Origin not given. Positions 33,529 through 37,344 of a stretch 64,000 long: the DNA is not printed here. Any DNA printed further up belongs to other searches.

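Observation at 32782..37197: SF1 Upf1/Sen1-like helicase with ~800-aa uncharacterised N-terminal region and a Walker B Asp-to-Glu substitution (VEEAA)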

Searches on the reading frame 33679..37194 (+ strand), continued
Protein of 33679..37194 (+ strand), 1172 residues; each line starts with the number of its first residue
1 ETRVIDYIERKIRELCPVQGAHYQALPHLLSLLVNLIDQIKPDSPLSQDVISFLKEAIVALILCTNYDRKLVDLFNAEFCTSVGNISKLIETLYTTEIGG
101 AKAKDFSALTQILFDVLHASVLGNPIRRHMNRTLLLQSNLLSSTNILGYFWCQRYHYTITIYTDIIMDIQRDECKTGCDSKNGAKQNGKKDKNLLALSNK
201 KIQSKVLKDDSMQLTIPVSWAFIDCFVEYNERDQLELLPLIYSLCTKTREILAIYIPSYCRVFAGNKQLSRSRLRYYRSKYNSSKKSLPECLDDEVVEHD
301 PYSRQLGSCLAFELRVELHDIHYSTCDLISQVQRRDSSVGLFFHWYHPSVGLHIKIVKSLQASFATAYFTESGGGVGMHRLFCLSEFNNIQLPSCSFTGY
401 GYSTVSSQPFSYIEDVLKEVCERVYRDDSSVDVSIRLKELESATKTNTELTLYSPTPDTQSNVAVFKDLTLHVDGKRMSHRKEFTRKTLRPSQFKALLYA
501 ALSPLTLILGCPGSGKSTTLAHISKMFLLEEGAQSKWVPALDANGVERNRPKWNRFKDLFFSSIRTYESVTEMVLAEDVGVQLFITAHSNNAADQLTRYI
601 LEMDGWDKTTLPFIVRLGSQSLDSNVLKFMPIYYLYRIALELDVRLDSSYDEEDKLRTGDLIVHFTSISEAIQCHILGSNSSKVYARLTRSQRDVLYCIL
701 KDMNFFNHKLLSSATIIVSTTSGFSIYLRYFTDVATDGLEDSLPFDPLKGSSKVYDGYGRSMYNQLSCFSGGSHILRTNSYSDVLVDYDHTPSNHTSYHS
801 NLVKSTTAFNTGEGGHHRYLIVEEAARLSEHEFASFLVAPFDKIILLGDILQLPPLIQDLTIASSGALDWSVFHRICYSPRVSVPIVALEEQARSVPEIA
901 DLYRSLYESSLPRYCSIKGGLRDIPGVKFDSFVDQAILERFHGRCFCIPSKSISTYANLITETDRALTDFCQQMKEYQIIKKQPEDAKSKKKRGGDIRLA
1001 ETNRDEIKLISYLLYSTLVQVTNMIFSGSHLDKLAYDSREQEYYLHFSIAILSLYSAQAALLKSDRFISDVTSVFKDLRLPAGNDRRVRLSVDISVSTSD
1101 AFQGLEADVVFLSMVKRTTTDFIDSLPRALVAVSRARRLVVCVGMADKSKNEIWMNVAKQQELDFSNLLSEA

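Call 41: search_protein_families(library=pfam, proteins=[P0015, P0017, P0024, P0027, P0167, P0034, P0039, P0038], max_evalue=0.1)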
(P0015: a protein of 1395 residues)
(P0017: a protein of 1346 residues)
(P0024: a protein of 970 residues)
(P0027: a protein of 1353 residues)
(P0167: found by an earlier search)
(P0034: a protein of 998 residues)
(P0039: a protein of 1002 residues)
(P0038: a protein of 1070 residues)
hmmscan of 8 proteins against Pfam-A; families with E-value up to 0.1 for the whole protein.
P0015 (1395 aa): 7 families
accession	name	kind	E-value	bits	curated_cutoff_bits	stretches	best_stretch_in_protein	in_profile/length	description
PF13087.12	AAA_12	-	4.1e-11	43.2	27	1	1093-1369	2-193/195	AAA domain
PF13086.12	AAA_11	-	5.8e-09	36.5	27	2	1041-1082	214-255/257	AAA domain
PF01443.25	Viral_helicase1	-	4.8e-06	27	21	0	1311-1365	170-225/228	Viral superfamily 1 RNA helicase core domain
PF13245.12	AAA_19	-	5.3e-06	27.1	25.1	1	747-1079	3-131/134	AAA domain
PF13401.12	AAA_22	-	0.00024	21.9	27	0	757-779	7-29/130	AAA domain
PF13604.12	AAA_30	-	0.00046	20.4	27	0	741-779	2-42/191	AAA domain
PF13538.12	UvrD_C_2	-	0.092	13.1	27.4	0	1320-1363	4-48/52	UvrD-like helicase C-terminal domain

P0017 (1346 aa): 9 families
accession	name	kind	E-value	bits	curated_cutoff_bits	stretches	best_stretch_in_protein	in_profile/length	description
PF13086.12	AAA_11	-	1e-16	61.9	27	2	914-986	185-255/257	AAA domain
PF13087.12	AAA_12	-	4.6e-10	39.8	27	1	1235-1320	104-194/195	AAA domain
PF01443.25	Viral_helicase1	-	1.7e-08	35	21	1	1255-1317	164-227/228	Viral superfamily 1 RNA helicase core domain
PF13604.12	AAA_30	-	8e-06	26.2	27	1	893-983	39-130/191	AAA domain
PF13245.12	AAA_19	-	3.1e-05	24.6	25.1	0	718-753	1-36/134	AAA domain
PF13401.12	AAA_22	-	0.00019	22.2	27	1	729-830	6-96/130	AAA domain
PF01580.24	FtsK_SpoIIIE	-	0.00077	19.4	24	1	729-774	40-85/221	FtsK/SpoIIIE family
PF24883.2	NPHP3_N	-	0.0093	16.6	24.8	0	718-752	11-46/164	Nephrocystin 3, N-terminal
PF20720.3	nSTAND3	-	0.046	13.9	27.2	0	728-753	17-42/155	Novel STAND NTPase 3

P0024 (970 aa): 11 families
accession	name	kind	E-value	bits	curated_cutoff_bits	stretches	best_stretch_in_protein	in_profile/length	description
PF13087.12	AAA_12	-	6.9e-17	62.1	27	1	770-939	1-193/195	AAA domain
PF13086.12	AAA_11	-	7.5e-17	62.4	27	2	527-634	17-94/257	AAA domain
PF13245.12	AAA_19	-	1.8e-08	35.1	25.1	1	526-758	10-132/134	AAA domain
PF01443.25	Viral_helicase1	-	6.7e-06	26.5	21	1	853-930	139-220/228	Viral superfamily 1 RNA helicase core domain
PF13604.12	AAA_30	-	1.2e-05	25.6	27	0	716-762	86-135/191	AAA domain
PF13401.12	AAA_22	-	0.00035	21.3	27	0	529-554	7-32/130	AAA domain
PF20720.3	nSTAND3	-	0.00072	19.7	27.2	1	526-573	16-63/155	Novel STAND NTPase 3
PF00004.35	AAA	-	0.0019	19.1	21.2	1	530-590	1-73/131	ATPase family associated with various cellular activities (AAA)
PF02562.22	PhoH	-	0.012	15.5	27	1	510-547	2-39/205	PhoH-like protein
PF13238.12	AAA_18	-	0.07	14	29.4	0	531-604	2-84/128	AAA domain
PF13191.12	AAA_16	-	0.092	13.7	32.6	0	528-567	25-63/167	AAA ATPase domain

P0027 (1353 aa): 8 families
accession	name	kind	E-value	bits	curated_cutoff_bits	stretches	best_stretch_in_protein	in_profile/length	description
PF13087.12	AAA_12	-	1.7e-22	80.4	27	1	1015-1209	4-194/195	AAA domain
PF13086.12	AAA_11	-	2.4e-19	70.6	27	2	764-858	9-96/257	AAA domain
PF01443.25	Viral_helicase1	-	2.8e-08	34.3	21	1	1145-1206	170-227/228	Viral superfamily 1 RNA helicase core domain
PF13245.12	AAA_19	-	1.7e-06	28.7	25.1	1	765-999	5-131/134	AAA domain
PF13604.12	AAA_30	-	4.1e-06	27.1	27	1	757-843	2-68/191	AAA domain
PF13401.12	AAA_22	-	0.0072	17.1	27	1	773-818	7-33/130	AAA domain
PF13538.12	UvrD_C_2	-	0.025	14.9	27.4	1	1157-1206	2-52/52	UvrD-like helicase C-terminal domain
PF20720.3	nSTAND3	-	0.055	13.6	27.2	0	774-798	20-44/155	Novel STAND NTPase 3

P0167 (793 aa): 14 families
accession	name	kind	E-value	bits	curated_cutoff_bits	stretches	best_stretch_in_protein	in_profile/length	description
PF13086.12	AAA_11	-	3.7e-19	69.9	27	2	358-481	18-111/257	AAA domain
PF13087.12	AAA_12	-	7.9e-19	68.4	27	1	607-774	1-194/195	AAA domain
PF13245.12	AAA_19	-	2.1e-08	34.9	25.1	2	421-595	35-132/134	AAA domain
PF13604.12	AAA_30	-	3.9e-07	30.4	27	1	534-596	64-132/191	AAA domain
PF01443.25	Viral_helicase1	-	2.2e-06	28.1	21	1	700-771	156-227/228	Viral superfamily 1 RNA helicase core domain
PF13401.12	AAA_22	-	0.0004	21.1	27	1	359-398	7-33/130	AAA domain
PF04851.21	ResIII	-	0.0016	18.8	22.5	1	360-386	26-52/164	Type III restriction enzyme, res subunit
PF20720.3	nSTAND3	-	0.0066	16.6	27.2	1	359-386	19-47/155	Novel STAND NTPase 3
PF02562.22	PhoH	-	0.011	15.7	27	1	340-376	2-38/205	PhoH-like protein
PF13479.12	AAA_24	-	0.024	14.9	27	0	361-396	6-41/195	AAA domain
PF00004.35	AAA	-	0.029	15.3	21.2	0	361-381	2-22/131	ATPase family associated with various cellular activities (AAA)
PF13191.12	AAA_16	-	0.053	14.4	32.6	0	359-392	26-56/167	AAA ATPase domain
PF00910.28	RNA_helicase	-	0.069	14.1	21.5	0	360-386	1-27/105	RNA helicase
PF02350.25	Epimerase_2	-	0.077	12.3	30.6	0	510-569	234-293/347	UDP-N-acetylglucosamine 2-epimerase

P0034 (998 aa): 18 families
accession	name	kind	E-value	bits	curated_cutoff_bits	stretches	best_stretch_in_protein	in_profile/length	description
PF16399.11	Aquarius_N_1st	-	2.3e-31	109.6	26.6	2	19-150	30-170/393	Intron-binding protein aquarius N-terminal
PF13087.12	AAA_12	-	2.4e-27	96.2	27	1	760-944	2-194/195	AAA domain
PF13086.12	AAA_11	-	1.3e-23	84.6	27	2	684-748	193-254/257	AAA domain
PF13245.12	AAA_19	-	2.4e-11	44.4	25.1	1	541-747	1-132/134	AAA domain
PF21143.3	Aquarius_N_2nd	-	1.3e-09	38.4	21.5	1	404-477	59-152/171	Intron-binding protein aquarius, beta-barrel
PF13604.12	AAA_30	-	7.4e-07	29.5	27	1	537-574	2-41/191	AAA domain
PF01443.25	Viral_helicase1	-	4.4e-05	23.8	21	0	889-941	175-227/228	Viral superfamily 1 RNA helicase core domain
PF04851.21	ResIII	-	5.1e-05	23.7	22.5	1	543-602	17-74/164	Type III restriction enzyme, res subunit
PF02562.22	PhoH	-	0.00033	20.6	27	1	538-589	6-56/205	PhoH-like protein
PF09848.15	SLFN-g3_helicase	-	0.0009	19.1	24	1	554-588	4-37/354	Schlafen group 3, DNA/RNA helicase domain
PF00270.35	DEAD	-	0.0012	19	26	1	538-606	1-70/167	DEAD/DEAH box helicase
PF20720.3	nSTAND3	-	0.0056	16.8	27.2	1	538-577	4-43/155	Novel STAND NTPase 3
PF13481.12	AAA_25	-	0.0072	16.4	27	1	542-575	23-57/195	AAA domain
PF00910.28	RNA_helicase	-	0.014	16.3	21.5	0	555-584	2-32/105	RNA helicase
PF13401.12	AAA_22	-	0.017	15.9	27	0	551-600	5-53/130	AAA domain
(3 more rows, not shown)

P0039 (1002 aa): 13 families
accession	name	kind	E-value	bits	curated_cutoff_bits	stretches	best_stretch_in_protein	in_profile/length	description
PF13087.12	AAA_12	-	7.6e-31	107.6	27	1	728-915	1-194/195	AAA domain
PF13086.12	AAA_11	-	1.3e-26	94.4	27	1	431-718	2-255/257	AAA domain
PF21143.3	Aquarius_N_2nd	-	9.7e-22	77.8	21.5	1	164-317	1-171/171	Intron-binding protein aquarius, beta-barrel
PF16399.11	Aquarius_N_1st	-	2.7e-15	56.8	26.6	1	2-96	291-393/393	Intron-binding protein aquarius N-terminal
PF13245.12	AAA_19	-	1.1e-08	35.7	25.1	1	435-716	1-132/134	AAA domain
PF04851.21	ResIII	-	6.6e-06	26.6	22.5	1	409-502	3-80/164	Type III restriction enzyme, res subunit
PF01443.25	Viral_helicase1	-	0.00021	21.6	21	0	694-736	78-122/228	Viral superfamily 1 RNA helicase core domain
PF13604.12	AAA_30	-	0.0014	18.8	27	0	432-461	3-34/191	AAA domain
PF03796.21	DnaB_C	-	0.0036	17.2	27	1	434-496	7-68/255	DnaB-like helicase C terminal domain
PF20720.3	nSTAND3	-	0.016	15.3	27.2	0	443-471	15-43/155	Novel STAND NTPase 3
PF09848.15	SLFN-g3_helicase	-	0.017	14.9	24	1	448-500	4-55/354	Schlafen group 3, DNA/RNA helicase domain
PF00004.35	AAA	-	0.038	14.9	21.2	0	449-473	2-26/131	ATPase family associated with various cellular activities (AAA)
PF13538.12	UvrD_C_2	-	0.076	13.3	27.4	0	865-911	4-51/52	UvrD-like helicase C-terminal domain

P0038 (1070 aa): 18 families
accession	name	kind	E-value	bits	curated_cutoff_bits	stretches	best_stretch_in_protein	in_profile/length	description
PF21143.3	Aquarius_N_2nd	-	3.5e-33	115.1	21.5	1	202-358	7-171/171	Intron-binding protein aquarius, beta-barrel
PF13087.12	AAA_12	-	1.5e-30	106.7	27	1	807-998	1-194/195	AAA domain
PF13086.12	AAA_11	-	2e-28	100.3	27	1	495-798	4-256/257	AAA domain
PF21144.2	Aquarius_N_3rd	-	6.7e-11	43.2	27.9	1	409-483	3-94/96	Intron-binding protein aquarius insert domain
PF13245.12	AAA_19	-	5.6e-10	40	25.1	1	497-796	1-133/134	AAA domain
PF04851.21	ResIII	-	1.1e-06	29.1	22.5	1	496-564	7-80/164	Type III restriction enzyme, res subunit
PF13604.12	AAA_30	-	2.1e-05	24.8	27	1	494-555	3-64/191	AAA domain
PF00580.27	UvrD-helicase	-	0.00015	22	23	1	495-567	3-68/271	UvrD/REP helicase N-terminal domain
PF02562.22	PhoH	-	0.0018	18.2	27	1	493-544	5-56/205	PhoH-like protein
PF00154.27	RecA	-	0.0019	18.1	27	1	510-593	55-135/262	recA bacterial DNA recombination protein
PF13538.12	UvrD_C_2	-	0.0022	18.2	27.4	1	948-994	4-51/52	UvrD-like helicase C-terminal domain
PF20720.3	nSTAND3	-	0.0043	17.2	27.2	1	499-534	9-44/155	Novel STAND NTPase 3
PF00270.35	DEAD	-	0.009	16.2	26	1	494-560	1-68/167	DEAD/DEAH box helicase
PF01443.25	Viral_helicase1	-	0.0094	16.2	21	0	946-995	178-227/228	Viral superfamily 1 RNA helicase core domain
PF25199.1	nSTAND_NTPase5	-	0.028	14.7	34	1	483-566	17-98/145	Novel STAND NTPase 5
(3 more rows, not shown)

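Call 49: search_protein_families(library=pfam, proteins=[P0029, P0036, P0041, P0033, P0078, P0072], max_evalue=0.00001)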
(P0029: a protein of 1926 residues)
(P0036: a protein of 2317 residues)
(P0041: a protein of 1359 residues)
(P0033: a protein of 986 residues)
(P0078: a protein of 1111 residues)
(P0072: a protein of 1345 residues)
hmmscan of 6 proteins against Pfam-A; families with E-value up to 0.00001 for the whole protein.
P0029 (1926 aa): 6 families
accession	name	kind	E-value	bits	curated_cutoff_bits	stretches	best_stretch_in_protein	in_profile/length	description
PF13087.12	AAA_12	-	6.9e-40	137.1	27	1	1060-1239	1-193/195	AAA domain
PF13086.12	AAA_11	-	1.4e-31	110.6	27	1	681-1049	2-254/257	AAA domain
PF25396.1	ZNFX1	-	5.1e-22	78.3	27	1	489-588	7-106/107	ZNFX1 domain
PF20173.3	ZnF_RZ-type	-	3e-21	75.2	27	1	1867-1916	4-52/54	RZ type zinc finger domain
PF13245.12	AAA_19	-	3.3e-11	44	25.1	1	685-1047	1-131/134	AAA domain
PF13604.12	AAA_30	-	1.8e-07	31.5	27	0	681-718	2-41/191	AAA domain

P0036 (2317 aa): 6 families
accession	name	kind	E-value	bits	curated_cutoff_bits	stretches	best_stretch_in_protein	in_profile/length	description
PF13087.12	AAA_12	-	2e-38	132.4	27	1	1034-1214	1-193/195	AAA domain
PF13086.12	AAA_11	-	1.3e-32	114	27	1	495-1021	2-252/257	AAA domain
PF25396.1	ZNFX1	-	3.5e-31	107.8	27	1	302-405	3-106/107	ZNFX1 domain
PF13245.12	AAA_19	-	4.7e-10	40.2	25.1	1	499-580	1-60/134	AAA domain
PF13604.12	AAA_30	-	2.6e-08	34.3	27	0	495-549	2-57/191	AAA domain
PF00580.27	UvrD-helicase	-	2.5e-06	27.8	23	0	496-664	2-99/271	UvrD/REP helicase N-terminal domain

P0041 (1359 aa): 4 families
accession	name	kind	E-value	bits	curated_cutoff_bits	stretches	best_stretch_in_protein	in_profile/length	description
PF13087.12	AAA_12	-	1.1e-36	126.6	27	1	1107-1299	2-194/195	AAA domain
PF13086.12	AAA_11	-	8.7e-19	68.7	27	1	663-1095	2-254/257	AAA domain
PF13604.12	AAA_30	-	1.8e-07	31.5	27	0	663-696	2-37/191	AAA domain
PF13245.12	AAA_19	-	5.3e-07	30.3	25.1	0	667-707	1-41/134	AAA domain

P0033 (986 aa): 4 families
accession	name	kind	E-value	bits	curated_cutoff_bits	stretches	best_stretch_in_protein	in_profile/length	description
PF13086.12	AAA_11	-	1.1e-24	88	27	2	592-675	5-105/257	AAA domain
PF13087.12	AAA_12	-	4.3e-22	79.1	27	1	757-940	2-194/195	AAA domain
PF13604.12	AAA_30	-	8.9e-09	35.8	27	1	591-743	4-130/191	AAA domain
PF13245.12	AAA_19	-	6.7e-08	33.2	25.1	1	593-743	1-131/134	AAA domain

P0078 (1111 aa): 3 families
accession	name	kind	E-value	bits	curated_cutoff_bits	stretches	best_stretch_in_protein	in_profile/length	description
PF13086.12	AAA_11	-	1.3e-28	101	27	1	586-858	5-254/257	AAA domain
PF13087.12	AAA_12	-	1.7e-21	77.2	27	1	870-1044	1-194/195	AAA domain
PF13245.12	AAA_19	-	3.4e-07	31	25.1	1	587-856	1-131/134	AAA domain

P0072 (1345 aa): 5 families
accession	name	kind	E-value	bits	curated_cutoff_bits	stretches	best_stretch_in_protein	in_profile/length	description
PF13087.12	AAA_12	-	5.9e-38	130.8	27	1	746-977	1-194/195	AAA domain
PF20173.3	ZnF_RZ-type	-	1.7e-23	82.4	27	1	1279-1332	1-54/54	RZ type zinc finger domain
PF13086.12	AAA_11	-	1.6e-21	77.7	27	1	434-731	4-256/257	AAA domain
PF13245.12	AAA_19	-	3.2e-08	34.3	25.1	1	436-727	1-131/134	AAA domain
PF09848.15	SLFN-g3_helicase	-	7.4e-06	25.9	24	0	447-544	2-84/354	Schlafen group 3, DNA/RNA helicase domain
